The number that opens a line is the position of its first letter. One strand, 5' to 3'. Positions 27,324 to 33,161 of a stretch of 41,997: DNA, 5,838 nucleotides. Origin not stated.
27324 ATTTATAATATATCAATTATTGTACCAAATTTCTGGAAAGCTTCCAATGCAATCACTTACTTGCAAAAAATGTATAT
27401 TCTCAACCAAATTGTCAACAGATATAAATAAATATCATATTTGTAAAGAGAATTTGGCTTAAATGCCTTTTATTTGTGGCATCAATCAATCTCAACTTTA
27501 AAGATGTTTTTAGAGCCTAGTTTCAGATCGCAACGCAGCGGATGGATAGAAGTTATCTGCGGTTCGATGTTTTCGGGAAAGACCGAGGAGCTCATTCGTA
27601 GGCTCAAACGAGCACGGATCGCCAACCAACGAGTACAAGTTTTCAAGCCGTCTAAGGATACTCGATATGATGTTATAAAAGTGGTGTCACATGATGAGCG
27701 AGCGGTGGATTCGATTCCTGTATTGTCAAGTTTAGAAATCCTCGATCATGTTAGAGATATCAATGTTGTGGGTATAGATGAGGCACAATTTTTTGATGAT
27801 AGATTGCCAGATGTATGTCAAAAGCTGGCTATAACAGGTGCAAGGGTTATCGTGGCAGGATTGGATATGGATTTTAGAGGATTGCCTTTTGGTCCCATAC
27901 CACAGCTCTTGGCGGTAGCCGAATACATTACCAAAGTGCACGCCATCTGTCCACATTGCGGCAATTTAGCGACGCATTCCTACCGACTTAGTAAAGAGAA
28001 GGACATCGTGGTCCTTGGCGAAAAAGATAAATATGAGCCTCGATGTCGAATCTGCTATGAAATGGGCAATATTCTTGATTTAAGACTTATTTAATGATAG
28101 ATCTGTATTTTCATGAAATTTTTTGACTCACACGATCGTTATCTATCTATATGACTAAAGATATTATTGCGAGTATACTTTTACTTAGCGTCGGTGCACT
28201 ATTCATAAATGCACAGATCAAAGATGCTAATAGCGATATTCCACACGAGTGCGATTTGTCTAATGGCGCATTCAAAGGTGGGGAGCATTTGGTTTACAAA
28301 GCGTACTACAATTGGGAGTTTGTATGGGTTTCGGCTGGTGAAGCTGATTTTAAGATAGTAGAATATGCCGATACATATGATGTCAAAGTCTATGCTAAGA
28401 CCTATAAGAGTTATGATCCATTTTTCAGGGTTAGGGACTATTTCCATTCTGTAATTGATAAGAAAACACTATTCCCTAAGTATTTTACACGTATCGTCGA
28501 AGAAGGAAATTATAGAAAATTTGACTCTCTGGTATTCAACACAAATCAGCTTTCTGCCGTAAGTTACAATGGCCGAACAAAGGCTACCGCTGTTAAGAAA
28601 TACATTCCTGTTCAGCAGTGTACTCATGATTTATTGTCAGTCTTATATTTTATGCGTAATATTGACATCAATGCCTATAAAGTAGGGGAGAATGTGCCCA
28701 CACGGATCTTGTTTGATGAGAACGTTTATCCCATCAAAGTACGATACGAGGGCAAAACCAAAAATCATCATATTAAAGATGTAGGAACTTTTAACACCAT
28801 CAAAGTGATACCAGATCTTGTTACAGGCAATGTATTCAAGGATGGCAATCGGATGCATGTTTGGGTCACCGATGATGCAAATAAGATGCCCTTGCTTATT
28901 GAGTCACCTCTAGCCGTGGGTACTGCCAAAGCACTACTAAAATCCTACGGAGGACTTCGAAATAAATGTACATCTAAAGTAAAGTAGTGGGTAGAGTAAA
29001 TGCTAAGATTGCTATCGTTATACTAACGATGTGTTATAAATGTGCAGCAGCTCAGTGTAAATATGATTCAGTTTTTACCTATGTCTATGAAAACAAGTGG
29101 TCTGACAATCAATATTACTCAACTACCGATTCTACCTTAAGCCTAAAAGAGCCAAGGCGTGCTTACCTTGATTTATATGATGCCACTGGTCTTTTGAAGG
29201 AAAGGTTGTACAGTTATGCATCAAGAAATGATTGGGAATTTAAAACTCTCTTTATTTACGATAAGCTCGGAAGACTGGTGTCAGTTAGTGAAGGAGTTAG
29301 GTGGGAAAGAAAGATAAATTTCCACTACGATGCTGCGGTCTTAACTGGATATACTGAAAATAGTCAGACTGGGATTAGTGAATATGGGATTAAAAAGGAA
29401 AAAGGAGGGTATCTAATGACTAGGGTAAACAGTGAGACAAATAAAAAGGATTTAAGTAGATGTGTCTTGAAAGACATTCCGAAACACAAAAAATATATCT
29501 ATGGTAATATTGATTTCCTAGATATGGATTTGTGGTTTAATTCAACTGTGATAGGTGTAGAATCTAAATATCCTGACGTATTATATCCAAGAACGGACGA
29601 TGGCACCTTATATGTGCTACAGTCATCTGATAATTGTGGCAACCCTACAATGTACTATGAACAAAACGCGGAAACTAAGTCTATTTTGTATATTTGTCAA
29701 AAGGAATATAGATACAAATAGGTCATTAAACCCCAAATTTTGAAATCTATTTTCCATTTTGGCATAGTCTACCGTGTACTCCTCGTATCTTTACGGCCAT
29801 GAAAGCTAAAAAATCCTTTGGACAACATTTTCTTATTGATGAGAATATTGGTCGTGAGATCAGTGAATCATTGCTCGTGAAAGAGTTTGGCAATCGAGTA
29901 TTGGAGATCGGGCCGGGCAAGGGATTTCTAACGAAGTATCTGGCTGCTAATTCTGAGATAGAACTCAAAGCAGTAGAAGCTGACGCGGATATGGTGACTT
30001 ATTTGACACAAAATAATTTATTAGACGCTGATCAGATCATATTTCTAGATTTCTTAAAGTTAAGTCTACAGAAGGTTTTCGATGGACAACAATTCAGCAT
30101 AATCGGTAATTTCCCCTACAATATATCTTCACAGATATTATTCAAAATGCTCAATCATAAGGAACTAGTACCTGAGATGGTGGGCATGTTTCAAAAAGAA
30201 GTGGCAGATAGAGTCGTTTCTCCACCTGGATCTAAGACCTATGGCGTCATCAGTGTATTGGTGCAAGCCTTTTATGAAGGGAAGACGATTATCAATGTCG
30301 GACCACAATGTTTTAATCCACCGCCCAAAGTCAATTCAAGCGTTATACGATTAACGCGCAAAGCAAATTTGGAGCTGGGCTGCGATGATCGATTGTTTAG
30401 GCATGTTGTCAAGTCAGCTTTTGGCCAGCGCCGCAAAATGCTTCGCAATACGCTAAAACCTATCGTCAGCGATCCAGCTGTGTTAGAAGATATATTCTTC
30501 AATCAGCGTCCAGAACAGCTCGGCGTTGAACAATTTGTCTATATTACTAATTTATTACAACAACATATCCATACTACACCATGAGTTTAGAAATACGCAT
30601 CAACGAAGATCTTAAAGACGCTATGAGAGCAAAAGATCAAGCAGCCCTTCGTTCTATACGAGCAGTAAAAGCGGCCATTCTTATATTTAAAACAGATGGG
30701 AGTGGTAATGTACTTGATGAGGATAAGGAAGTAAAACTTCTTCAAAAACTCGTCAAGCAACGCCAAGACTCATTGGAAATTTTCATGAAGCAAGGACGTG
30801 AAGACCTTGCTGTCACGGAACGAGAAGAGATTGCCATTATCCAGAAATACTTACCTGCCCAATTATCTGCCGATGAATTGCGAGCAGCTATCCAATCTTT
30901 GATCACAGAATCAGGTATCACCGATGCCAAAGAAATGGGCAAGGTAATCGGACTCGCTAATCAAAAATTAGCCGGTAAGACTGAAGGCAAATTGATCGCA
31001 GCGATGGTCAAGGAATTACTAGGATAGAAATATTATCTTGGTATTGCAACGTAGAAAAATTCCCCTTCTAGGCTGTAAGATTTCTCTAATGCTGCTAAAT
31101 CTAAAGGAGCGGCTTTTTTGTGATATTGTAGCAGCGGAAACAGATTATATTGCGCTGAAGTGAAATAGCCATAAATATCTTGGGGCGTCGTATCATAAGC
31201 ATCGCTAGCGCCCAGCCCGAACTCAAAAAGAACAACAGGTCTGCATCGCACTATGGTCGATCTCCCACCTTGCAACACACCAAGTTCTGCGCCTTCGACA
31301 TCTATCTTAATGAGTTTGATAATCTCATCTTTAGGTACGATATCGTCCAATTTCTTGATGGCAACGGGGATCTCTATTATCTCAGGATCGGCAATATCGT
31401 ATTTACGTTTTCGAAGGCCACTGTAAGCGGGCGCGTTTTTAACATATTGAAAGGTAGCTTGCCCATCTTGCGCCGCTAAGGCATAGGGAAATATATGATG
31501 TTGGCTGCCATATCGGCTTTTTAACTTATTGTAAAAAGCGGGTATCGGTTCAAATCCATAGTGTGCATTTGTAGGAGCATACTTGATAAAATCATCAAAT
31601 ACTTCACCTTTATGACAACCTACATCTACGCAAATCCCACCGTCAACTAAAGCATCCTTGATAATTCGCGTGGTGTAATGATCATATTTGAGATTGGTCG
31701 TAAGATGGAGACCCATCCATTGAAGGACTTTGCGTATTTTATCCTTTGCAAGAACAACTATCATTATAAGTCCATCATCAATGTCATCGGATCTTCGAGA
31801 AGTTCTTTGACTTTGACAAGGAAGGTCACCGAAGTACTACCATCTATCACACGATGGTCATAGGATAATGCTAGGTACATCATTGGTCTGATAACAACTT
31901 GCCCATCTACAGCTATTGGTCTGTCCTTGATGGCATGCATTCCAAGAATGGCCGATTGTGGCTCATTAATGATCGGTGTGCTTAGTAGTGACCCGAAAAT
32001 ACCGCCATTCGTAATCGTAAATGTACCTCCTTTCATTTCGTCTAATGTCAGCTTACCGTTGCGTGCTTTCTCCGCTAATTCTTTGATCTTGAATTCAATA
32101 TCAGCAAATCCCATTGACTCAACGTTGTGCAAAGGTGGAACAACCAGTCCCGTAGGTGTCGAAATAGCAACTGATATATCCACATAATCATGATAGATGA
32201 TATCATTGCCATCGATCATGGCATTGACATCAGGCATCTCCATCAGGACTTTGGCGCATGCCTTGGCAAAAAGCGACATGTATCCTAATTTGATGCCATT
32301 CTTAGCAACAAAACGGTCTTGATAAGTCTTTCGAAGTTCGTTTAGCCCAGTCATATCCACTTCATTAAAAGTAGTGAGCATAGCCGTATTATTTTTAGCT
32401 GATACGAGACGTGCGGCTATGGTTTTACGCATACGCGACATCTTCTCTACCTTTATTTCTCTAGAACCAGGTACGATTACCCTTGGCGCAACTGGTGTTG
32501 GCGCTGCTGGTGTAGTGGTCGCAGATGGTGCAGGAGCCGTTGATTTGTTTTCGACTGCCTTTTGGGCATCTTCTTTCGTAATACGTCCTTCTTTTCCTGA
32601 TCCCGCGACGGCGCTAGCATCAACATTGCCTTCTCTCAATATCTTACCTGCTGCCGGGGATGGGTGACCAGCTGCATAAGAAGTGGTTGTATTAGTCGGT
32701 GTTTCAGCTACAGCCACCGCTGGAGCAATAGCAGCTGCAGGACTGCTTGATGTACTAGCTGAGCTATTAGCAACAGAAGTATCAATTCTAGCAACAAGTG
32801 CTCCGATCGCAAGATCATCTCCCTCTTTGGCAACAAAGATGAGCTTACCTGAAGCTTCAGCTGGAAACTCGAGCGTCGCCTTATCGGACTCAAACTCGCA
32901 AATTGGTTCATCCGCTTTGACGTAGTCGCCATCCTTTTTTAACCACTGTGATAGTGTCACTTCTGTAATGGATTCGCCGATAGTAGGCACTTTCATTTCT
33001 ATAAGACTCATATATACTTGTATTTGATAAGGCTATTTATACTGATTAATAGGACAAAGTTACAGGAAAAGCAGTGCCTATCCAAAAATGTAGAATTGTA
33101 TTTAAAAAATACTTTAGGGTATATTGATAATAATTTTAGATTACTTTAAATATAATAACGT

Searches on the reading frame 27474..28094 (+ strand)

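Call 62: search_protein_families(library=pfam, proteins=[window:27474-28094:+], max_evalue=0.00001)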
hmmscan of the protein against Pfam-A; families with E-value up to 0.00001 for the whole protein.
window:27474-28094:+ (206 aa): 1 family
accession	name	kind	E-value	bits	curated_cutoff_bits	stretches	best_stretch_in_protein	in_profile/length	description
PF00265.24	TK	-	3.8e-54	183.6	20.6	1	23-195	1-176/176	Thymidine kinase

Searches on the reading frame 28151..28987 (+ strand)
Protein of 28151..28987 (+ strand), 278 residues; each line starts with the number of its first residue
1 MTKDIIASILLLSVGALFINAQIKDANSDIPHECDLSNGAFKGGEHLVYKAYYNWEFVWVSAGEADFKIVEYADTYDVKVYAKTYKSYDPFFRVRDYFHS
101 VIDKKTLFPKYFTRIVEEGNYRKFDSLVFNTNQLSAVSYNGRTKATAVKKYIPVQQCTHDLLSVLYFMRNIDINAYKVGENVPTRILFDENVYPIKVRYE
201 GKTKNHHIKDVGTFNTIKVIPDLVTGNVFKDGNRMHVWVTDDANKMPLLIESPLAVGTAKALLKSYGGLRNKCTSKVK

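Call 62: search_protein_families(library=pfam, proteins=[window:28151-28987:+], max_evalue=0.00001)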
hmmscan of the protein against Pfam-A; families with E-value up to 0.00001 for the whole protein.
window:28151-28987:+ (278 aa): 1 family
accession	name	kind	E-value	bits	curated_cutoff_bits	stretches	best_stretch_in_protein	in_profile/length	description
PF11306.15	DUF3108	-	5e-40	138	26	1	49-264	2-209/209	Protein of unknown function (DUF3108)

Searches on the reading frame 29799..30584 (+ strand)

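Call 63: search_protein_families(library=pfam, proteins=[window:29799-30584:+], max_evalue=0.00001)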
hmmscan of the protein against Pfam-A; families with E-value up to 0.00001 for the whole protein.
window:29799-30584:+ (261 aa): 1 family
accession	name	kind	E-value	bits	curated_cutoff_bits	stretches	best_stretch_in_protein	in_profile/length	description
PF00398.26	RrnaAD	-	6.3e-50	170.2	24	1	2-252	3-260/263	Ribosomal RNA adenine dimethylase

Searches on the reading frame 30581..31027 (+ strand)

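Call 63: search_protein_families(library=pfam, proteins=[window:30581-31027:+], max_evalue=0.00001)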
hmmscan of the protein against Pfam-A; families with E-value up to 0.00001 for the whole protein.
window:30581-31027:+ (148 aa): 1 family
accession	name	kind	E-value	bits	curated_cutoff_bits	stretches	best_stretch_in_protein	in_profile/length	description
PF09424.15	YqeY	-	6.1e-43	146.8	27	1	6-147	3-143/143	Yqey-like protein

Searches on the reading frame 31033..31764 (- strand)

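Call 63: search_protein_families(library=pfam, proteins=[window:31033-31764:-], max_evalue=0.00001)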
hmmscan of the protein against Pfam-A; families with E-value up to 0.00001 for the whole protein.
window:31033-31764:- (243 aa): 1 family
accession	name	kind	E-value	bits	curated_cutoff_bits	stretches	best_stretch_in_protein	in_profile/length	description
PF05050.19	Methyltransf_21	-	8.6e-20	72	22.7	1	47-207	1-172/173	Methyltransferase FkbM domain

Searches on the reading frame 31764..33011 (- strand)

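Call 63: search_protein_families(library=pfam, proteins=[window:31764-33011:-], max_evalue=0.00001)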
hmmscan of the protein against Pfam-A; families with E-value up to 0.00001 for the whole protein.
window:31764-33011:- (415 aa): 3 families
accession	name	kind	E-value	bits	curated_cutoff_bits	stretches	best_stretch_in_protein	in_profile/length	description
PF00198.28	2-oxoacid_dh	-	6.5e-84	281.4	23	1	185-413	3-232/232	2-oxoacid dehydrogenases acyltransferase (catalytic domain)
PF00364.28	Biotin_lipoyl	-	5e-17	61.9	22.1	1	5-76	2-73/73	Biotin-requiring enzyme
PF02817.22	E3_binding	-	1.1e-10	42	23.7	1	118-149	4-35/36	e3 binding domain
